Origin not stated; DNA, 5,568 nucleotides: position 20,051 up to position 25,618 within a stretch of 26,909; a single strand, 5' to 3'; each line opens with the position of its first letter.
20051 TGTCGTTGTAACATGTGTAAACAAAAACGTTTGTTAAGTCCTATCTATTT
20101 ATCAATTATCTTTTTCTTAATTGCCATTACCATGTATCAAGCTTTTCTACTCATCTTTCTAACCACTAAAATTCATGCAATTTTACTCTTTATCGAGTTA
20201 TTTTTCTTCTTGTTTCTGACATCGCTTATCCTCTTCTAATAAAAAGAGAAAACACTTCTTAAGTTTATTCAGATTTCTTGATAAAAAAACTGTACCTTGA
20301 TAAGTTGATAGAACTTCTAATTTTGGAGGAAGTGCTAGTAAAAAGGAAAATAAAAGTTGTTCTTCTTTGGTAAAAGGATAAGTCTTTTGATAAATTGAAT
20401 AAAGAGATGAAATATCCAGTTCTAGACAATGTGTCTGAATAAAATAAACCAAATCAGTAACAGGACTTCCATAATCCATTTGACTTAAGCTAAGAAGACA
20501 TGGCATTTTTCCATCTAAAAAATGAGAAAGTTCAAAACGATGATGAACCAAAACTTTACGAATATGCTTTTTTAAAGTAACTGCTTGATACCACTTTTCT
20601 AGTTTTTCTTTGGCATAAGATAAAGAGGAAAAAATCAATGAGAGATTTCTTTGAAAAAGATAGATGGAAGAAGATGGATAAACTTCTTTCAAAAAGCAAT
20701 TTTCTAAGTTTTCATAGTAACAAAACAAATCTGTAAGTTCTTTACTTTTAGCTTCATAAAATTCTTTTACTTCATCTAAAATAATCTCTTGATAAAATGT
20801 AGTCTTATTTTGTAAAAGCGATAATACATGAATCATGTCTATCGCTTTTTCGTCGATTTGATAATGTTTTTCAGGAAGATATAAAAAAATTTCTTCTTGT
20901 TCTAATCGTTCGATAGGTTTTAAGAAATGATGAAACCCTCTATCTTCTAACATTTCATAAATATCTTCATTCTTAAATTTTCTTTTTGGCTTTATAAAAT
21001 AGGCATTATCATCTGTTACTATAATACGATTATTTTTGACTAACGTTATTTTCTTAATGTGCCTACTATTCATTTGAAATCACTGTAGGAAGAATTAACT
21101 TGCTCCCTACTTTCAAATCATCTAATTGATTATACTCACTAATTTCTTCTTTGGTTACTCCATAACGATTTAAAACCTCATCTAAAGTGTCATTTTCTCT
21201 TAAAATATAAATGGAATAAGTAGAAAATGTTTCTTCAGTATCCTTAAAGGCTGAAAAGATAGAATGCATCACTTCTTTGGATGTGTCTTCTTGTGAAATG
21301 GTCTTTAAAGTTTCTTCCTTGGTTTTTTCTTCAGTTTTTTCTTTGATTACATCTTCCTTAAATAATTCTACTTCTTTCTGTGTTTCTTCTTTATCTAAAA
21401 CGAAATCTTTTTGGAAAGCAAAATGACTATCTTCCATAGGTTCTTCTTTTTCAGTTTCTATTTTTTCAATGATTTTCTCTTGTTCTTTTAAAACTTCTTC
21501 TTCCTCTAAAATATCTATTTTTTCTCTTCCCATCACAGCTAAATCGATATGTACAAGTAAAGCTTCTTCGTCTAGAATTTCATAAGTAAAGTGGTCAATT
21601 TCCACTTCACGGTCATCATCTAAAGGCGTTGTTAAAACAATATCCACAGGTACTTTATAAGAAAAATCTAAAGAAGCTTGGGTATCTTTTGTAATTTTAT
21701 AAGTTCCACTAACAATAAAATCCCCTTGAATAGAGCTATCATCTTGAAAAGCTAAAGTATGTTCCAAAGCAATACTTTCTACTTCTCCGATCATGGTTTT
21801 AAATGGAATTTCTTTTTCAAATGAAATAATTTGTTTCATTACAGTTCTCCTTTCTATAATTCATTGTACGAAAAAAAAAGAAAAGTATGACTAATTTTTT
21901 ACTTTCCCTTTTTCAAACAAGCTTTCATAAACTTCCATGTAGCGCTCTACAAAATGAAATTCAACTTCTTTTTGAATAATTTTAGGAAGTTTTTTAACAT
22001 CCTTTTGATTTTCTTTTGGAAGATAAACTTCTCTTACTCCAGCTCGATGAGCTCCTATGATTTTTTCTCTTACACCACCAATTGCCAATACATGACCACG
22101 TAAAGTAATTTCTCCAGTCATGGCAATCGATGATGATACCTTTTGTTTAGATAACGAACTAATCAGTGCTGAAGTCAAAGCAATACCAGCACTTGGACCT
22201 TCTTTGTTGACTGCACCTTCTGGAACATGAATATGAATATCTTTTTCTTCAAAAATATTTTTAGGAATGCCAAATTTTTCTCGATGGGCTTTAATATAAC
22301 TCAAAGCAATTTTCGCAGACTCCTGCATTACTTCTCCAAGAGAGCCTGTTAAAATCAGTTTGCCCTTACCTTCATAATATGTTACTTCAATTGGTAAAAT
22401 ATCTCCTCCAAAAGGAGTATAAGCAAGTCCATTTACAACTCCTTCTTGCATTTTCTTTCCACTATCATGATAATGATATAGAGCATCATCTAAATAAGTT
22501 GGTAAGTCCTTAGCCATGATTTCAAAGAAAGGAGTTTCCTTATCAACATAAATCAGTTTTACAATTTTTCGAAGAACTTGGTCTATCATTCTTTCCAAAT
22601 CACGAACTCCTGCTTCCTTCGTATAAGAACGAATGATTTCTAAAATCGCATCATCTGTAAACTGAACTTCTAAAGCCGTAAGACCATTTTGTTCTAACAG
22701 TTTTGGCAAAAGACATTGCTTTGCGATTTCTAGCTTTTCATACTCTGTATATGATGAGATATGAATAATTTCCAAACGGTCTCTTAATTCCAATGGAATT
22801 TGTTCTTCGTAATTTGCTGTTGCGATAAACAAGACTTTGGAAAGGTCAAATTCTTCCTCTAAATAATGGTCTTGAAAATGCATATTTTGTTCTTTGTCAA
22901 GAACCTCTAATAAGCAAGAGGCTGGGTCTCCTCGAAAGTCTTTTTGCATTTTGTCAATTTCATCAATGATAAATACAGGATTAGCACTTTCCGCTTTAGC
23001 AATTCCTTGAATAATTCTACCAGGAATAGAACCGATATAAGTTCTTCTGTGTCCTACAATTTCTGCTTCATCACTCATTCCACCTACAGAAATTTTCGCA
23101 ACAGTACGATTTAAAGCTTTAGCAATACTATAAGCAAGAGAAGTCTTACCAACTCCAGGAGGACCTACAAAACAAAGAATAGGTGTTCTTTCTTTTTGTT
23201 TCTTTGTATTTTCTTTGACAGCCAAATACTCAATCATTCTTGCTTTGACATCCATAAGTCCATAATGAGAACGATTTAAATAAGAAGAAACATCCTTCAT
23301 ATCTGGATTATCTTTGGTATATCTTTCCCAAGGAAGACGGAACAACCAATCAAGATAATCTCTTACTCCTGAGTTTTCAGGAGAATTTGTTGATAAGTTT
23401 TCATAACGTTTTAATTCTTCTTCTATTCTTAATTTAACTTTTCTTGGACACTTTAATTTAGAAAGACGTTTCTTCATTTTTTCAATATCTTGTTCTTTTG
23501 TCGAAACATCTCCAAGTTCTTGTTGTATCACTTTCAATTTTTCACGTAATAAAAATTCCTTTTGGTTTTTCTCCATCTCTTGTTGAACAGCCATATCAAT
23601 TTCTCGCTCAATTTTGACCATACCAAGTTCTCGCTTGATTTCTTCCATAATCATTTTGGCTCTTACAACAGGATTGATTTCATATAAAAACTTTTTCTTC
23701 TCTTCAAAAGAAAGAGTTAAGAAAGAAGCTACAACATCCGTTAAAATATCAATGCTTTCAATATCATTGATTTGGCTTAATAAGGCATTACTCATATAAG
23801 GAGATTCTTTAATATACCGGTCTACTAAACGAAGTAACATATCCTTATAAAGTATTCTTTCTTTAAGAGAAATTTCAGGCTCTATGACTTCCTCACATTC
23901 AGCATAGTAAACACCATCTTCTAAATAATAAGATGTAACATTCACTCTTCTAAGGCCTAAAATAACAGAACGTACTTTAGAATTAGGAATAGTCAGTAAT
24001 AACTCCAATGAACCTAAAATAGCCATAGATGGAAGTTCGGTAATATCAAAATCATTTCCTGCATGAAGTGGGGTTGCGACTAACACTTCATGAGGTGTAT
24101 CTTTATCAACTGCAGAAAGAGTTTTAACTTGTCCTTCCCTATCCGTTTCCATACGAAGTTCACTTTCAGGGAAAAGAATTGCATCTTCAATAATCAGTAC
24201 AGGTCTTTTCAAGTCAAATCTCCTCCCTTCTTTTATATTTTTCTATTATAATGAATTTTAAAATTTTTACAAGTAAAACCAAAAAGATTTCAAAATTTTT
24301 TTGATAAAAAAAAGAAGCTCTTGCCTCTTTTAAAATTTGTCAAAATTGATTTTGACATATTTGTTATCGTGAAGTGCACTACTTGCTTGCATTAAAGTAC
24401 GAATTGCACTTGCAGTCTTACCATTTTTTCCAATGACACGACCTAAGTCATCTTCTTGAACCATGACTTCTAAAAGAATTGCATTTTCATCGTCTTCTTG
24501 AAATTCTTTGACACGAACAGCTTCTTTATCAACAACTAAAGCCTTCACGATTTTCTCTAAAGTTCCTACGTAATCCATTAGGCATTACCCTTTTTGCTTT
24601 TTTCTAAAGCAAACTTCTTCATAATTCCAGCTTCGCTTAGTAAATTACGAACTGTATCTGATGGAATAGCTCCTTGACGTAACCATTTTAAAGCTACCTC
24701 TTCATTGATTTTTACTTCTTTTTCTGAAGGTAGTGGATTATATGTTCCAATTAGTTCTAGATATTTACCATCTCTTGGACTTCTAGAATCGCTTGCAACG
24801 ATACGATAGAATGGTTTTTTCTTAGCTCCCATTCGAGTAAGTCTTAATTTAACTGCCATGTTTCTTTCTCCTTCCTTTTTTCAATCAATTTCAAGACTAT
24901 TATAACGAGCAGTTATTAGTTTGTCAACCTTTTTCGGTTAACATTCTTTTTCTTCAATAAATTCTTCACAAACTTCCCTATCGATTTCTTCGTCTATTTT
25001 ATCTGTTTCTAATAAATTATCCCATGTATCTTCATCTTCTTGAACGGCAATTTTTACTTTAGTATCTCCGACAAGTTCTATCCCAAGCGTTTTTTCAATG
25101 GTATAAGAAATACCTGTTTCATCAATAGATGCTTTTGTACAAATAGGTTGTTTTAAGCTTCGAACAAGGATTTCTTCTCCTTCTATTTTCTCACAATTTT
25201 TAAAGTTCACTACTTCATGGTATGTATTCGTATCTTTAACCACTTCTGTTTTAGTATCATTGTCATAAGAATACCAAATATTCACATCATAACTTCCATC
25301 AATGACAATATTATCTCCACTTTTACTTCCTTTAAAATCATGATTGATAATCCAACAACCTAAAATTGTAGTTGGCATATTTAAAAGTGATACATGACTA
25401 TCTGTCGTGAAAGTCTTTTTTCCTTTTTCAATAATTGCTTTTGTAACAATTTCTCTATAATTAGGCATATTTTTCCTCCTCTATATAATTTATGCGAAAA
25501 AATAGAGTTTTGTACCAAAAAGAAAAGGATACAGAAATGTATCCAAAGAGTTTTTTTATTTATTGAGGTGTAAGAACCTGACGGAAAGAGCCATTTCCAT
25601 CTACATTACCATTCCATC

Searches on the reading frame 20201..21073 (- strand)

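Call 12: search_protein_families(library=pfam, proteins=[window:20201-21073:-], max_evalue=0.001)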
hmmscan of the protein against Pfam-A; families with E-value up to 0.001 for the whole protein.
window:20201-21073:- (291 aa): 0 families

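Call 30: search_protein_families(library=pfam, proteins=[window:20201-21073:-], max_evalue=0.1)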
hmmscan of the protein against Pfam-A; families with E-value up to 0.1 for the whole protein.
window:20201-21073:- (291 aa): 1 family
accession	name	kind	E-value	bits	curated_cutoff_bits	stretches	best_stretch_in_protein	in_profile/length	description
PF23147.2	GDH2_N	-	0.075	13.7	27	0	75-107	3-35/65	NAD-dependent glutamate dehydrogenase, N-terminal domain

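Call 78: search_protein_families(library=ncbifam, proteins=[window:20201-21073:-], max_evalue=0.01)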
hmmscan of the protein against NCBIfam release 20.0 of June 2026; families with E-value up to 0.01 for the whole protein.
window:20201-21073:- (291 aa): 1 family
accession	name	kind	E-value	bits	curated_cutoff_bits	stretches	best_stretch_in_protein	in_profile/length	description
TIGR02904.1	spore_ysxE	equivalog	2.5e-18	66.4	263.55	1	68-260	91-291/309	spore coat protein YsxE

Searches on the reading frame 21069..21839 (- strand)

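Call 12: search_protein_families(library=pfam, proteins=[window:21069-21839:-], max_evalue=0.001)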
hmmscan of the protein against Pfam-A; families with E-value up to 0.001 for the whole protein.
window:21069-21839:- (257 aa): 1 family
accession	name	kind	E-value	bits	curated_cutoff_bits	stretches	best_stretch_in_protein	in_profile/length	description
PF01476.26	LysM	-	4.8e-06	26.9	20.9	1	211-251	1-43/43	LysM domain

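Call 78: search_protein_families(library=ncbifam, proteins=[window:21069-21839:-], max_evalue=0.01)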
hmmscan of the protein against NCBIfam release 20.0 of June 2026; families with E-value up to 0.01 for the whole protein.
window:21069-21839:- (257 aa): 3 families
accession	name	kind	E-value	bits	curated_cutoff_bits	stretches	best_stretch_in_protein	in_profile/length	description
TIGR02907.1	spore_VI_D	equivalog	5.1e-08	32.9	169.85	1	128-245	210-336/344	stage VI sporulation protein D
NF008050.0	PRK10783.1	equivalog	0.0097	14.3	508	0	201-250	336-387/457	murein transglycosylase D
NF008652.0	PRK11649.1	equivalog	0.01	14.6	341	1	154-248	49-139/439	murein DD-endopeptidase MepM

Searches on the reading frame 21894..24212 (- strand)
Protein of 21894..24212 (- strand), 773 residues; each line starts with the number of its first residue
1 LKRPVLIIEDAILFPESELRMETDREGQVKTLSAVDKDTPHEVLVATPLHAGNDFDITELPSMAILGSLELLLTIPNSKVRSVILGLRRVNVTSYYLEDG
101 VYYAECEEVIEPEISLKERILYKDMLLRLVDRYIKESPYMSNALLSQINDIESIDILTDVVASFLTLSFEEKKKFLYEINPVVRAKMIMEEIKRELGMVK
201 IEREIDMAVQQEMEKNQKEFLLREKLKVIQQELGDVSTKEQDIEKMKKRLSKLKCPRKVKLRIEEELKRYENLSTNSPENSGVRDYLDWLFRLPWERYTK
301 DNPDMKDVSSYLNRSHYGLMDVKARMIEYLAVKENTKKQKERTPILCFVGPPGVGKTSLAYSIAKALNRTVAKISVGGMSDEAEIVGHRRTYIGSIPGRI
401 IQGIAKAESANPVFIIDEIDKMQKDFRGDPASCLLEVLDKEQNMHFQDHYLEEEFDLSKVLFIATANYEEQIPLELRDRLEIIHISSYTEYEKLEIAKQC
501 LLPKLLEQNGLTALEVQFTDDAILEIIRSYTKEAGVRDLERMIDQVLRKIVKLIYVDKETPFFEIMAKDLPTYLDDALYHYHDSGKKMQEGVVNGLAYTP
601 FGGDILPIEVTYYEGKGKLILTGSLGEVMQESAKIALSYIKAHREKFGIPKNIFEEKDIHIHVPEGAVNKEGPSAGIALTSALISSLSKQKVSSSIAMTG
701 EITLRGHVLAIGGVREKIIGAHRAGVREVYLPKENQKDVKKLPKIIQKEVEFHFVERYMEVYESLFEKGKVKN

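Call 30: search_protein_families(library=pfam, proteins=[window:21894-24212:-], max_evalue=0.1)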
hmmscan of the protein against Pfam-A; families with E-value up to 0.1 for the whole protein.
window:21894-24212:- (773 aa): 27 families (the best 25 are shown)
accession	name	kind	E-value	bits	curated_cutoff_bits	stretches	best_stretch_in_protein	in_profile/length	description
PF05362.19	Lon_C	-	5.6e-79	264.9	21.1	1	565-766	2-203/205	Lon protease (S16) C-terminal proteolytic domain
PF00004.35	AAA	-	2.3e-23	83.5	21.2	1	346-483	1-126/131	ATPase family associated with various cellular activities (AAA)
PF22667.2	Lon_lid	-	5.9e-20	71.1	27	1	507-559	1-54/57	Lon protease AAA+ ATPase lid domain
PF02190.22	LON_substr_bdg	-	2.3e-16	60.7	28.7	1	3-194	2-200/200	ATP-dependent protease La (LON) substrate-binding domain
PF07728.20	AAA_5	-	1.6e-08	35.1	22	1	346-479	2-138/139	AAA domain (dynein-related subfamily)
PF13541.12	ChlI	-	1.4e-07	31.9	27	1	608-735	1-121/121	Subunit ChlI of Mg-chelatase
PF07724.20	AAA_2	-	2.8e-07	31.2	27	1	347-505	7-159/166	AAA domain (Cdc48 subfamily)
PF08298.17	AAA_PrkA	-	5.3e-05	22.9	25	1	315-370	59-112/358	PrkA AAA domain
PF13401.12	AAA_22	-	9.5e-05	23.2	27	1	343-425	5-99/130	AAA domain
PF05496.18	RuvB_N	-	0.00012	22.4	27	1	334-385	24-75/159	Holliday junction DNA helicase RuvB P-loop domain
PF01695.23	IstB_IS21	-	0.00069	19.6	24.1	1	322-441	75-182/238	IstB-like ATP binding protein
PF00493.29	MCM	-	0.0012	18.5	23.3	1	302-427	12-138/224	MCM P-loop domain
PF13173.12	AAA_14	-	0.0015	19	27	1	344-424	3-76/129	AAA domain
PF00910.28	RNA_helicase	-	0.0046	17.8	21.5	1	347-384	2-27/105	RNA helicase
PF00005.33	ABC_tran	-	0.0048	17.9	25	1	344-397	12-65/137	ABC transporter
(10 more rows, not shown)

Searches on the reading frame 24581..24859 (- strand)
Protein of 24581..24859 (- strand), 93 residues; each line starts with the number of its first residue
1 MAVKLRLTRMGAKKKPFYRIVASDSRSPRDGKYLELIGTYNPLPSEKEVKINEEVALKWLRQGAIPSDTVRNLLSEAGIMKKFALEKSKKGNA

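Call 30: search_protein_families(library=pfam, proteins=[window:24581-24859:-], max_evalue=0.1)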
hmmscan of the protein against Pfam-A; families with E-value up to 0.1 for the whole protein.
window:24581-24859:- (93 aa): 1 family
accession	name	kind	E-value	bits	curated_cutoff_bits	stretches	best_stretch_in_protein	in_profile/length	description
PF00886.24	Ribosomal_S16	-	1.7e-25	89.1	27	1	9-67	1-62/62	Ribosomal protein S16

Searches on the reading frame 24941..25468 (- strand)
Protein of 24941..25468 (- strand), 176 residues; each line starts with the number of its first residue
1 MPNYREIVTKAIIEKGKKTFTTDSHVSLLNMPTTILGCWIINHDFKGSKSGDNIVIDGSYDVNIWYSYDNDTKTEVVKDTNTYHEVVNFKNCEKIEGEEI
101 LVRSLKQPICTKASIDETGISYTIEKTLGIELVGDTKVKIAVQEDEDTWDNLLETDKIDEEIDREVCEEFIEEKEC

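Call 30: search_protein_families(library=pfam, proteins=[window:24941-25468:-], max_evalue=0.1)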
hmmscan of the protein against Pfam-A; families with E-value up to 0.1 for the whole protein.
window:24941-25468:- (176 aa): 1 family
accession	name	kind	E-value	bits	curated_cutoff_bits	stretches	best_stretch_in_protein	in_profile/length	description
PF10628.14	CotE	-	1.8e-46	158.3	25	1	3-163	1-168/177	Outer spore coat protein E (CotE)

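Call 78: search_protein_families(library=ncbifam, proteins=[window:24941-25468:-], max_evalue=0.01)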
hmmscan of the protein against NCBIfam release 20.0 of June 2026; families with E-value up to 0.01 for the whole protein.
window:24941-25468:- (176 aa): 0 families
